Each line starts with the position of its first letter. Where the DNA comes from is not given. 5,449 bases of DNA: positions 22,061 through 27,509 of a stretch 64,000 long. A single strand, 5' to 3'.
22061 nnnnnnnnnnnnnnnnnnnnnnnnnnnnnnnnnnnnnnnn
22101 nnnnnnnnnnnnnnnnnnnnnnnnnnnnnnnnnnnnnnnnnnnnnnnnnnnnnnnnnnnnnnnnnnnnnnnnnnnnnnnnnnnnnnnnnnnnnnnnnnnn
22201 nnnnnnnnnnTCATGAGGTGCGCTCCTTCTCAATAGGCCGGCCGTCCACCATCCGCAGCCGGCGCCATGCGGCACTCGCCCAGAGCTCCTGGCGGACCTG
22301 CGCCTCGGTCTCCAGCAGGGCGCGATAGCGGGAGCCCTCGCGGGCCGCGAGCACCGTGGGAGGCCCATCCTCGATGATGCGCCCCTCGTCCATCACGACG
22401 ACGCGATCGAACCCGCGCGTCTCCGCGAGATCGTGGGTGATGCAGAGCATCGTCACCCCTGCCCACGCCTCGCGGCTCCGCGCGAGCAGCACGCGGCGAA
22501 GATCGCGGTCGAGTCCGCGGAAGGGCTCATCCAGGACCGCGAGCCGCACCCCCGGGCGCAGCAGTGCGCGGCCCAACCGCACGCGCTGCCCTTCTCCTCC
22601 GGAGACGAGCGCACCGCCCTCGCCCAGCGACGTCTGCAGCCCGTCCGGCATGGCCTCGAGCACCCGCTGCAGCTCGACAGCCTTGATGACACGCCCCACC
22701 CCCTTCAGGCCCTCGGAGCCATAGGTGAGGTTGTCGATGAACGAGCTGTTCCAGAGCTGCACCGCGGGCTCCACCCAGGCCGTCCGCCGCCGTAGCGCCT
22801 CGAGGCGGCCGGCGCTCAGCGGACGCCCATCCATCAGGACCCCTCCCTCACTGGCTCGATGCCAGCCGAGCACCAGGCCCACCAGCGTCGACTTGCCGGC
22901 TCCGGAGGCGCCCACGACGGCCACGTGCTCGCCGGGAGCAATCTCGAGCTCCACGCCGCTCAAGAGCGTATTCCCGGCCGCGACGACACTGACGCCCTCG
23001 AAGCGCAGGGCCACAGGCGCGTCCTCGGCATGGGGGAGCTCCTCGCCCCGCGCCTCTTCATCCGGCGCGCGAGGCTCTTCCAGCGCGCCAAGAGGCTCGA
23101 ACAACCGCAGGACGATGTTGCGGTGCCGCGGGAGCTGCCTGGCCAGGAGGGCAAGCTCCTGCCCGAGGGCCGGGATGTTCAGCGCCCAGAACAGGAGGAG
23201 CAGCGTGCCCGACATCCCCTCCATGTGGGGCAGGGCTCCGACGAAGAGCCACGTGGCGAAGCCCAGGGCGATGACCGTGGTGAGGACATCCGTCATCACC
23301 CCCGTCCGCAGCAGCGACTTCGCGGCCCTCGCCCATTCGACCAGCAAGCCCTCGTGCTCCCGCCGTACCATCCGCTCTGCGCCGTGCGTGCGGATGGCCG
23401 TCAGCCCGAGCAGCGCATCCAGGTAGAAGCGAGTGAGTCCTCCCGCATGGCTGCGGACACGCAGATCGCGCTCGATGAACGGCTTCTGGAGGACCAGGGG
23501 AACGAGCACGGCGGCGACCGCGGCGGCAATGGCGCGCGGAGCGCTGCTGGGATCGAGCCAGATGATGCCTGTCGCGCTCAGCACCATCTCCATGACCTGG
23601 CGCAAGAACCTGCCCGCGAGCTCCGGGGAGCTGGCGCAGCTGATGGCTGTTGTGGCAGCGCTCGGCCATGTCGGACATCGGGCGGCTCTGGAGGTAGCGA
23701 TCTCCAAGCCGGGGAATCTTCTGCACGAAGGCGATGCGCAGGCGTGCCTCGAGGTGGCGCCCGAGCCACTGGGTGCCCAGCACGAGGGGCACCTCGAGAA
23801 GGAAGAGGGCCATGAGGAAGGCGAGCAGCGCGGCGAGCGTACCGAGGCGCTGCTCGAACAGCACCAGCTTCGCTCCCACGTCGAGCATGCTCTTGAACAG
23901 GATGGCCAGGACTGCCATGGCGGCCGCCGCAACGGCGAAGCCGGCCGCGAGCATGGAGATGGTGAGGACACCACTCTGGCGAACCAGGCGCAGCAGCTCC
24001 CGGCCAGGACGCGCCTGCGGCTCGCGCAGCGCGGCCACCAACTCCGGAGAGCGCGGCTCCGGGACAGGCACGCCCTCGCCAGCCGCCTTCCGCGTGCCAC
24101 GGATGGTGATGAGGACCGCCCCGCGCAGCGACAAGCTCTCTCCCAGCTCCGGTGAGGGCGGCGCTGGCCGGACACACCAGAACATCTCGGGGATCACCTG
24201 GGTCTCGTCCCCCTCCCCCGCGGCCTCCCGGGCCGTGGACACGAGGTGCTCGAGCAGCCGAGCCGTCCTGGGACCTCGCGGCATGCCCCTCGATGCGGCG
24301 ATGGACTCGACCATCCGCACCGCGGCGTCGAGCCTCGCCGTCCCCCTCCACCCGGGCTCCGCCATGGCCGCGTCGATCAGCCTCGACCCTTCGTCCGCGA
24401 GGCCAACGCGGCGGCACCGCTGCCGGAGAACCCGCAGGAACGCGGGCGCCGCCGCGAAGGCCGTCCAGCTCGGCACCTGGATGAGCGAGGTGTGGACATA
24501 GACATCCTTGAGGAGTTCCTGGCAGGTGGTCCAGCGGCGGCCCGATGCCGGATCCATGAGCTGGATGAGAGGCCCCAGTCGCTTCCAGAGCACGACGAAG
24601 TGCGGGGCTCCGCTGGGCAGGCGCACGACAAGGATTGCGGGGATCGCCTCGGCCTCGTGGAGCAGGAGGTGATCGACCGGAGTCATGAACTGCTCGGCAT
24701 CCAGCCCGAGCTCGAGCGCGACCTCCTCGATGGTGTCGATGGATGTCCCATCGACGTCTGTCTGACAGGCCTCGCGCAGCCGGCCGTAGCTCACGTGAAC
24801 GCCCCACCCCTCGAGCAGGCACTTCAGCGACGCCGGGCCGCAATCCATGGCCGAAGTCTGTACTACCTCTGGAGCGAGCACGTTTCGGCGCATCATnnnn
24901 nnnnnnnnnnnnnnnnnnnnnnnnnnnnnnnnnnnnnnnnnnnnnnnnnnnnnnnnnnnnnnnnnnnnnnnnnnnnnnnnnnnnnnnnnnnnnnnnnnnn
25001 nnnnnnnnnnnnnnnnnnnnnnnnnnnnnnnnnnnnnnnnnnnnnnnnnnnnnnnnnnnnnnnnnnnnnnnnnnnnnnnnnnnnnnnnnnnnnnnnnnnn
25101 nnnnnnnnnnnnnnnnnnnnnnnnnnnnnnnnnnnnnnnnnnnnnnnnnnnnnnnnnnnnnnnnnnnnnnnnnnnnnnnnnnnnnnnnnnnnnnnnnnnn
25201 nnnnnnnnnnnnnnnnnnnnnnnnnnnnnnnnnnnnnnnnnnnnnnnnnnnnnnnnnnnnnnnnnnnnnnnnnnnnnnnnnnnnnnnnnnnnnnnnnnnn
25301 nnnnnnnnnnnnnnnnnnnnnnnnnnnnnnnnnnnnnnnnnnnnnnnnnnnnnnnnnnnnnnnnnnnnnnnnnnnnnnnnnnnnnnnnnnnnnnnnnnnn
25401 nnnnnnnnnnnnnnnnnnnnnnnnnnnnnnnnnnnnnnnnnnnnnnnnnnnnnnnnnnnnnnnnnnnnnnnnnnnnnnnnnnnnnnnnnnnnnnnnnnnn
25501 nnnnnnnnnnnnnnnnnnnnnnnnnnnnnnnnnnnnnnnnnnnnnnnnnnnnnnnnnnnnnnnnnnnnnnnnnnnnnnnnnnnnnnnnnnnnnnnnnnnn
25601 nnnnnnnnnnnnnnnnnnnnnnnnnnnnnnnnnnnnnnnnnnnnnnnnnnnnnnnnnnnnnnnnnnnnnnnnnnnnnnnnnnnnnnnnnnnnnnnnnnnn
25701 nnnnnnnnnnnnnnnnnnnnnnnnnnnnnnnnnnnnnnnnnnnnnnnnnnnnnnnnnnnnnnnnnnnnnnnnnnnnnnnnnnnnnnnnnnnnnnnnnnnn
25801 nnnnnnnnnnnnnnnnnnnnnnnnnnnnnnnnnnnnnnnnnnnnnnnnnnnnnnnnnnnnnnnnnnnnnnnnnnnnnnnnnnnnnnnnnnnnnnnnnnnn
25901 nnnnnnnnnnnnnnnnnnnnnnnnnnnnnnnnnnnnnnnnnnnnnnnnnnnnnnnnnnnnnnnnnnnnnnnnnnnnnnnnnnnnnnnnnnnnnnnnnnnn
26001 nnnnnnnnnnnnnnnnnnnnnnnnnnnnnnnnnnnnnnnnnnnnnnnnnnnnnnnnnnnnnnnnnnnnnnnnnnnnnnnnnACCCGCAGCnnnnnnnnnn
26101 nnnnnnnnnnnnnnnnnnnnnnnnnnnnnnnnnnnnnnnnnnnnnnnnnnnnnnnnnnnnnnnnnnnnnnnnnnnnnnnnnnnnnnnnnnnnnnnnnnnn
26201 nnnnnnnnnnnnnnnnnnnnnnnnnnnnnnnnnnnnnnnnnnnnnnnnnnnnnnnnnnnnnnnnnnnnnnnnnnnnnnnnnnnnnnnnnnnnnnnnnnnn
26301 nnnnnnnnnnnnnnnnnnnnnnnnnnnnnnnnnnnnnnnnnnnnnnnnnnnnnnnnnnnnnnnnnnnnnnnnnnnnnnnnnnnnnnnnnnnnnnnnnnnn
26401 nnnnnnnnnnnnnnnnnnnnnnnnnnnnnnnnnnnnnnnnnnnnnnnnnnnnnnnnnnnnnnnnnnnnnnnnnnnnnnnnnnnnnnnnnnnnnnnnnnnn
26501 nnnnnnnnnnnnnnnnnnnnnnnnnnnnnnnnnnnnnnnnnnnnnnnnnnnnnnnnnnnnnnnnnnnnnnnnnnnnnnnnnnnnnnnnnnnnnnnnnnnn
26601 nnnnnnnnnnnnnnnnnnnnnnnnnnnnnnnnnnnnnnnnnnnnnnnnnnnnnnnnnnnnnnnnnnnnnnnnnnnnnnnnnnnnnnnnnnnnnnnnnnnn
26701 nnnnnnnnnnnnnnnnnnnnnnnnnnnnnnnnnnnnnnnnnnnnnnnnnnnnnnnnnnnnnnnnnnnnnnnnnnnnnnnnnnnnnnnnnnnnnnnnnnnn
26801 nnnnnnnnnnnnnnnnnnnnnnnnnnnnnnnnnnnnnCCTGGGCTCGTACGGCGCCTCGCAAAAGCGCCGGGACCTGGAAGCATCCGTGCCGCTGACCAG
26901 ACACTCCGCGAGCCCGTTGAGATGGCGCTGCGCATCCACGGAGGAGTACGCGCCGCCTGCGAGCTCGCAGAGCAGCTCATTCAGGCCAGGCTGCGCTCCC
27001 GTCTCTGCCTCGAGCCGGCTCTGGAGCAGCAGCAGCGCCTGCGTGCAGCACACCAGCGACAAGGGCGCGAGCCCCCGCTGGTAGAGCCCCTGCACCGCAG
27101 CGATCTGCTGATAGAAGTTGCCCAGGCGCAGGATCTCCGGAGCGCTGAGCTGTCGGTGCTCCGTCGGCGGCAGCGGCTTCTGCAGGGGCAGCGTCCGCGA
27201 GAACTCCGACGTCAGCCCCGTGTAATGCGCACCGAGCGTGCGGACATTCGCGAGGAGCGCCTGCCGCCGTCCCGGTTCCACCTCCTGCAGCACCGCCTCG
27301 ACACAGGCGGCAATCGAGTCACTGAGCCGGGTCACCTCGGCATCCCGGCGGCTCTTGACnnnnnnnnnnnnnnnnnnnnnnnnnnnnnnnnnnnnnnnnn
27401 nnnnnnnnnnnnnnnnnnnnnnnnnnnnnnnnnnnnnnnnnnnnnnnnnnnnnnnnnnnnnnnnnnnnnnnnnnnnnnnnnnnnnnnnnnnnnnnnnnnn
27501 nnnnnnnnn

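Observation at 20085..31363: Candidate novel RiPP-type cluster: peptide, hairpin, three RRE-HDO enzymes, HlyD, C39-ABC, ABC, with a divergent racemase-GNAT gene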

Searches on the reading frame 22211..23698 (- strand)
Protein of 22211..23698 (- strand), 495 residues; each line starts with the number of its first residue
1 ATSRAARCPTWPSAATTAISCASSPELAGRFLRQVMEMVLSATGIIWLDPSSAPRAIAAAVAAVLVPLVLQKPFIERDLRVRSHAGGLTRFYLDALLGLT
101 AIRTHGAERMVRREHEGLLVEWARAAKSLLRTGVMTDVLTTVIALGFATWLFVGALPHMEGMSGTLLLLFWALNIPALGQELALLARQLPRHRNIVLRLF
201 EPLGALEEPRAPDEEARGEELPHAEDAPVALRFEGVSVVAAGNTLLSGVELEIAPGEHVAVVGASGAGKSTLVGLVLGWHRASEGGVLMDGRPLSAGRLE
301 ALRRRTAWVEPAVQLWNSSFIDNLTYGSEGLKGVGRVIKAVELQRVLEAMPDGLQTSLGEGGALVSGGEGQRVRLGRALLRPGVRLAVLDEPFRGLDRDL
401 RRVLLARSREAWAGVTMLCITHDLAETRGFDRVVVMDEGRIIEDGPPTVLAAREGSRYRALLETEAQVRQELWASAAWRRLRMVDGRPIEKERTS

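Call 7: search_protein_families(library=pfam, proteins=[window:22211-23698:-], max_evalue=0.01)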
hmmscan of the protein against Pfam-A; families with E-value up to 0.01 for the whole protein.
window:22211-23698:- (495 aa): 2 families
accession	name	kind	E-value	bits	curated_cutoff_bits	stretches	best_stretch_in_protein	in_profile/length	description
PF00005.33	ABC_tran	-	1.4e-20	74.7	25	1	246-393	1-136/137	ABC transporter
PF13555.12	AAA_29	-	0.0023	18.1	27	1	248-273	14-39/61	P-loop containing region of AAA domain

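Call 8: search_protein_families(library=ncbifam, proteins=[window:22211-23698:-], max_evalue=0.01)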
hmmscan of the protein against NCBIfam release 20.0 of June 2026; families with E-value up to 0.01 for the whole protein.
window:22211-23698:- (495 aa): 177 families (the best 25 are shown)
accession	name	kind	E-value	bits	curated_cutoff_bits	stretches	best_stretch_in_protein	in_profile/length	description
TIGR02868.1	CydC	equivalog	5.5e-49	167.2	329.05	1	39-424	142-530/530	thiol reductant ABC exporter subunit CydC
TIGR02203.1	MsbA_lipidA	equivalog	1.3e-48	165.9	602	1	82-456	187-561/572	lipid A export permease/ATP-binding protein MsbA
TIGR02857.1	CydD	equivalog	3.5e-46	158.2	435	1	217-436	308-529/529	thiol reductant ABC exporter subunit CydD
TIGR03375.1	type_I_sec_LssB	subfamily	1.1e-43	149.5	693.1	1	57-448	294-686/696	type I secretion system permease/ATPase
TIGR03796.1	NHLM_micro_ABC1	equivalog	3.2e-43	147.9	853.3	1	25-462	269-709/710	NHLP family bacteriocin export ABC transporter peptidase/permease/ATPase subunit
NF008364.0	PRK11160.1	equivalog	9.2e-43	146.7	630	1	229-461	337-571/575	heme ABC transporter ATP-binding protein/permease CydC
TIGR02204.1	MsbA_rel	hypoth_equivalog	9.8e-42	143.3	780.4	1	60-459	167-569/576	ABC transporter, permease/ATP-binding protein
TIGR03797.1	NHLM_micro_ABC2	equivalog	2.2e-40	138.9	709.4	1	27-456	249-677/686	NHLP bacteriocin export ABC transporter permease/ATPase subunit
NF008379.0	PRK11174.1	equivalog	3.5e-39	134.9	684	1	215-466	334-585/588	heme ABC transporter permease/ATP-binding protein CydD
NF045513.1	HepA_fam_ABC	equivalog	3.7e-39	134.6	725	1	242-456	386-601/610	heterocyst formation ABC transporter subunit HepA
TIGR01846.1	type_I_sec_HlyB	subfamily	1.2e-35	123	725.55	1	90-462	318-689/694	type I secretion system permease/ATPase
NF008381.0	PRK11176.1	equivalog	8.9e-35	120.1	867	1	225-456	336-571/582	lipid A ABC transporter ATP-binding protein/permease MsbA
TIGR00958.1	3a01208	subfamily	2.5e-34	118.6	874.6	1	243-461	494-710/711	antigen peptide transporter 2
NF010178.0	PRK13657.1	equivalog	5.9e-33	114.2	733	1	230-467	334-572/588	glucan ABC transporter ATP-binding protein/ permease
NF052233.1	CphA_assoc_ABC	equivalog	6.8e-32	110.7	880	1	234-470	512-746/766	cyanophycin metabolism-associated ABC transporter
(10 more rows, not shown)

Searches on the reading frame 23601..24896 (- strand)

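Call 7: search_protein_families(library=pfam, proteins=[window:23601-24896:-], max_evalue=0.01)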
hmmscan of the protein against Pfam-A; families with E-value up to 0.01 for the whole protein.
window:23601-24896:- (432 aa): 1 family
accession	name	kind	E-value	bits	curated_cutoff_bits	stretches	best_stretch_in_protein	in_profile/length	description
PF03412.21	Peptidase_C39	-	1.6e-18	67.3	22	1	11-130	5-119/133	Peptidase C39 family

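Call 8: search_protein_families(library=ncbifam, proteins=[window:23601-24896:-], max_evalue=0.01)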
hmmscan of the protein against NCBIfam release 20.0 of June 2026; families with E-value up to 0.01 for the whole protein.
window:23601-24896:- (432 aa): 3 families
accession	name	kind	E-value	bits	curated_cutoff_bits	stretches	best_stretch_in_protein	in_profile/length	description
TIGR03796.1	NHLM_micro_ABC1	equivalog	1.9e-16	59.4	853.3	1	9-130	3-117/710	NHLP family bacteriocin export ABC transporter peptidase/permease/ATPase subunit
NF045998.1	cleave_ABC_plasm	equivalog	1.1e-06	27.2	500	1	13-130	2-119/673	Mbov_0121 family peptidase domain-containing ABC transporter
TIGR01193.1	bacteriocin_ABC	subfamily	1.2e-06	27.4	523.85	1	14-118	2-105/708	peptide cleavage/export ABC transporter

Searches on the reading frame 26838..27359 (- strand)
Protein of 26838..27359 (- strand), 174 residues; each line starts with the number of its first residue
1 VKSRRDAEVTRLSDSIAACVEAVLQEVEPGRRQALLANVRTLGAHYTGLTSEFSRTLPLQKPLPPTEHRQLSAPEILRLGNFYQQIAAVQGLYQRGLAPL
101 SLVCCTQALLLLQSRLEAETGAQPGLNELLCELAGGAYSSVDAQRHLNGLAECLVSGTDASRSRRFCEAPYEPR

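Call 89: search_protein_families(library=pfam, proteins=[window:26838-27359:-], max_evalue=10)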
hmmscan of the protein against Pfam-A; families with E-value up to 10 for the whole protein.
window:26838-27359:- (174 aa): 0 families
